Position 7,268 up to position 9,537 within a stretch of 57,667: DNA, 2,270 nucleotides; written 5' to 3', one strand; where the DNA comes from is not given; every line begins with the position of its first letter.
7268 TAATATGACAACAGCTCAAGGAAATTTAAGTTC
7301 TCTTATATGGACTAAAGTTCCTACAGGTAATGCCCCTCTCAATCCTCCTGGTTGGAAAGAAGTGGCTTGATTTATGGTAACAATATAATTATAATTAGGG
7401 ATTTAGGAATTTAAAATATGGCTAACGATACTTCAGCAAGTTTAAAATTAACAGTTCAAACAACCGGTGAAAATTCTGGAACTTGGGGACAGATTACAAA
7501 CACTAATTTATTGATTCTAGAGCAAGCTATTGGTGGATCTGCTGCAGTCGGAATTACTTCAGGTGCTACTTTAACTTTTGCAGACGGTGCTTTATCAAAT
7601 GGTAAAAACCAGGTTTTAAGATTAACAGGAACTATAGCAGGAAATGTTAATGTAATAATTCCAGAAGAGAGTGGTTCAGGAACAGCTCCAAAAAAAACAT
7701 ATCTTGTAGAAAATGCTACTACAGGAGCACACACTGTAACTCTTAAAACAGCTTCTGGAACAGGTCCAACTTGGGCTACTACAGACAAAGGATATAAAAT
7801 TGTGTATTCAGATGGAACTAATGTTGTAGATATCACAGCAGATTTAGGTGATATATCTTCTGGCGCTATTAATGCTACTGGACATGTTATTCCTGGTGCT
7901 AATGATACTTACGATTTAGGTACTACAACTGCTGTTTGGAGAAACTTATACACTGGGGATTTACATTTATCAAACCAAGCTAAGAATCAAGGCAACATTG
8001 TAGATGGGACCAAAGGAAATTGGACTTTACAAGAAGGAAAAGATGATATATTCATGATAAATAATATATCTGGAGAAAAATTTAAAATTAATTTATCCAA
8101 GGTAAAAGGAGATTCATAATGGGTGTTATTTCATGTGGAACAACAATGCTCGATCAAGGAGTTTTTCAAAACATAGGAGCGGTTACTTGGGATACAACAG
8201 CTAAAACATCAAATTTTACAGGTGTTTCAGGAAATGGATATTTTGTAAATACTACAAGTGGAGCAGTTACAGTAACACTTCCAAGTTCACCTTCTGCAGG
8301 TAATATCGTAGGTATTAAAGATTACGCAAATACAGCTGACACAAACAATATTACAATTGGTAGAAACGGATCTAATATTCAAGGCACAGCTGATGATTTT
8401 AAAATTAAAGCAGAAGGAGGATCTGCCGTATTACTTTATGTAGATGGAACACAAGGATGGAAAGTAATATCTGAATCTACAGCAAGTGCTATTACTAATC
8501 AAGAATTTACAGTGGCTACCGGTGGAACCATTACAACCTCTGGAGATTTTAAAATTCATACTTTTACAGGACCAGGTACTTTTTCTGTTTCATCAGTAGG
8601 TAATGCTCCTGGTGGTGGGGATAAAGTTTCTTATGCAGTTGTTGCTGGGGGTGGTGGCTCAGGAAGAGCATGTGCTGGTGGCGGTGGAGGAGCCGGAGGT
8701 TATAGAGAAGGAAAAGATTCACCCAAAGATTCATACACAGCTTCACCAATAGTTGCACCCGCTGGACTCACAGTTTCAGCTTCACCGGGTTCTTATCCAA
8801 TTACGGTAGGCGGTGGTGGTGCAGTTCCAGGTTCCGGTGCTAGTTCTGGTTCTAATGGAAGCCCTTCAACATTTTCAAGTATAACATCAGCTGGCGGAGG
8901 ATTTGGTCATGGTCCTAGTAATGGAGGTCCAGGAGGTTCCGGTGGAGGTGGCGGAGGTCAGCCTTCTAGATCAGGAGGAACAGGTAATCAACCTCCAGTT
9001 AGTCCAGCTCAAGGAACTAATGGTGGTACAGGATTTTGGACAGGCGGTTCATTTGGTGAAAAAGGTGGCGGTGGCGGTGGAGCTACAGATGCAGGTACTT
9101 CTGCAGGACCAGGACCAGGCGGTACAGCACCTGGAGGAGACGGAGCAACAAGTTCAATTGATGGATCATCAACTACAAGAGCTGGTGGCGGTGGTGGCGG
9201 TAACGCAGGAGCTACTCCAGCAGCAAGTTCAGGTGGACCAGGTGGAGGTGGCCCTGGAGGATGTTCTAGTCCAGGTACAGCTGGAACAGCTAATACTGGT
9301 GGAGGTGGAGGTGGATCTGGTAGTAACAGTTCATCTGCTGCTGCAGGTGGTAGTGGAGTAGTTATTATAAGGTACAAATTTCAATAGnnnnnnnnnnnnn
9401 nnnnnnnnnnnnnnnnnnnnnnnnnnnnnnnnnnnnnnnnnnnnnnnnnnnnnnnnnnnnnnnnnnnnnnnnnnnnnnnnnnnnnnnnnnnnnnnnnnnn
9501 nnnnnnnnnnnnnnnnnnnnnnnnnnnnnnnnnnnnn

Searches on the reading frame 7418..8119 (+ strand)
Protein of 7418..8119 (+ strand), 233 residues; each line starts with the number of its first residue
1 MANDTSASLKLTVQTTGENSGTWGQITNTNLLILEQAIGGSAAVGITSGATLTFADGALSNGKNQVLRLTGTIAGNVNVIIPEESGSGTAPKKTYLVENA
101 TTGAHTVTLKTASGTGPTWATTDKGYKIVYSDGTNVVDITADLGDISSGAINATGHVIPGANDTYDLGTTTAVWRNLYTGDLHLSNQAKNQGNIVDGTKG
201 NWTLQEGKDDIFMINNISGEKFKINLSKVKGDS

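Call 3: search_protein_families(library=pfam, proteins=[window:7418-8119:+], max_evalue=1)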
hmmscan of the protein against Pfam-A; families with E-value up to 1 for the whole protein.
window:7418-8119:+ (233 aa): 2 families
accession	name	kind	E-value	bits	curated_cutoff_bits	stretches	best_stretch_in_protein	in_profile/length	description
PF12904.13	Collagen_bind_2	-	0.034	14.4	22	0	207-232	23-47/92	Putative collagen-binding domain of a collagenase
PF23915.1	SusG_C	-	0.078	13.7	27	0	204-228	6-30/62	Alpha-amylase SusG C-terminal domain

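Call 4: search_protein_families(library=phrogs, proteins=[window:7418-8119:+], max_evalue=0.01)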
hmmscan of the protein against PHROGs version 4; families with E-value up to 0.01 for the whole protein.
window:7418-8119:+ (233 aa): 4 families
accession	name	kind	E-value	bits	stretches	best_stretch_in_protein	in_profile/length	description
phrog_31104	-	unknown function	3e-25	90.1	1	1-177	1-181/365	-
phrog_13518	-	unknown function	3.5e-14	52.8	1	121-230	1020-1128/1230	-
phrog_892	-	tail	6.1e-05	22.7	1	142-228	697-781/782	tail fiber protein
phrog_36881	-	unknown function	0.0021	19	1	124-183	73-131/198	-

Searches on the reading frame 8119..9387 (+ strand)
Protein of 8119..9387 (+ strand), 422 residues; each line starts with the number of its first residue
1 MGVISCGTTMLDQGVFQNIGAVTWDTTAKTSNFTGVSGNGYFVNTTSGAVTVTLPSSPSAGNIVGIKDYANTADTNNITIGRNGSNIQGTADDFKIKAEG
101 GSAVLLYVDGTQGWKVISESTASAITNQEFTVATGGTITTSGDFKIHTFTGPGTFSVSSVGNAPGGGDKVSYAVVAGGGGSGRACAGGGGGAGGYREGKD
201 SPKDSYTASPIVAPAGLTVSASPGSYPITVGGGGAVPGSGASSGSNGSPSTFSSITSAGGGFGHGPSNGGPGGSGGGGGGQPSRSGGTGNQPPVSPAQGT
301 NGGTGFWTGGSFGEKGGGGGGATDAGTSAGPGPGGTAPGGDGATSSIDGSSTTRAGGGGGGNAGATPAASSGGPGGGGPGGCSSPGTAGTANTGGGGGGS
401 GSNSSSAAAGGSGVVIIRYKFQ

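Call 3: search_protein_families(library=pfam, proteins=[window:8119-9387:+], max_evalue=1)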
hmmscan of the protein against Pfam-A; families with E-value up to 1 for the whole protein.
window:8119-9387:+ (422 aa): 1 family
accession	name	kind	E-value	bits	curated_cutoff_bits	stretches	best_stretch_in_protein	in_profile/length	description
PF21722.4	Gly_rich_2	-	8.1e-13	49.3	24.3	1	161-420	8-226/226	Glycine-rich domain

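Call 4: search_protein_families(library=phrogs, proteins=[window:8119-9387:+], max_evalue=0.01)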
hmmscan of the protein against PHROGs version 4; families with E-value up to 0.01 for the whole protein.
window:8119-9387:+ (422 aa): 11 families
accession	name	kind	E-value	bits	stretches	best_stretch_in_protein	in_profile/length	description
phrog_2295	-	unknown function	1e-46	161.1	1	53-421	497-848/1183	-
phrog_31104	-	unknown function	3.7e-23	83.3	1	5-116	248-360/365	-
phrog_4302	-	unknown function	7.9e-16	58.9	1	18-130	253-364/499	-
phrog_23412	-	tail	1.2e-09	37.4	1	20-119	78-177/1167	tail protein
phrog_36390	-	tail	3e-09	36.4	1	20-119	78-177/1048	tail spike protein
phrog_34776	-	other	4.4e-09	35.7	1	20-118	78-176/1013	haemolysin-type calcium binding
phrog_7992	-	tail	4.8e-09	36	1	20-118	78-176/1163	tail spike protein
phrog_972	-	tail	4.9e-08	32.2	1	23-149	95-219/1246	tail fiber protein proximal subunit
phrog_8859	-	unknown function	5.2e-08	33.2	1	17-119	32-129/400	-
phrog_958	-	tail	3.2e-06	26.8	1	22-134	47-164/606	baseplate wedge subunit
phrog_9648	-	tail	0.00012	23.2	1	31-88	57-120/152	tail protein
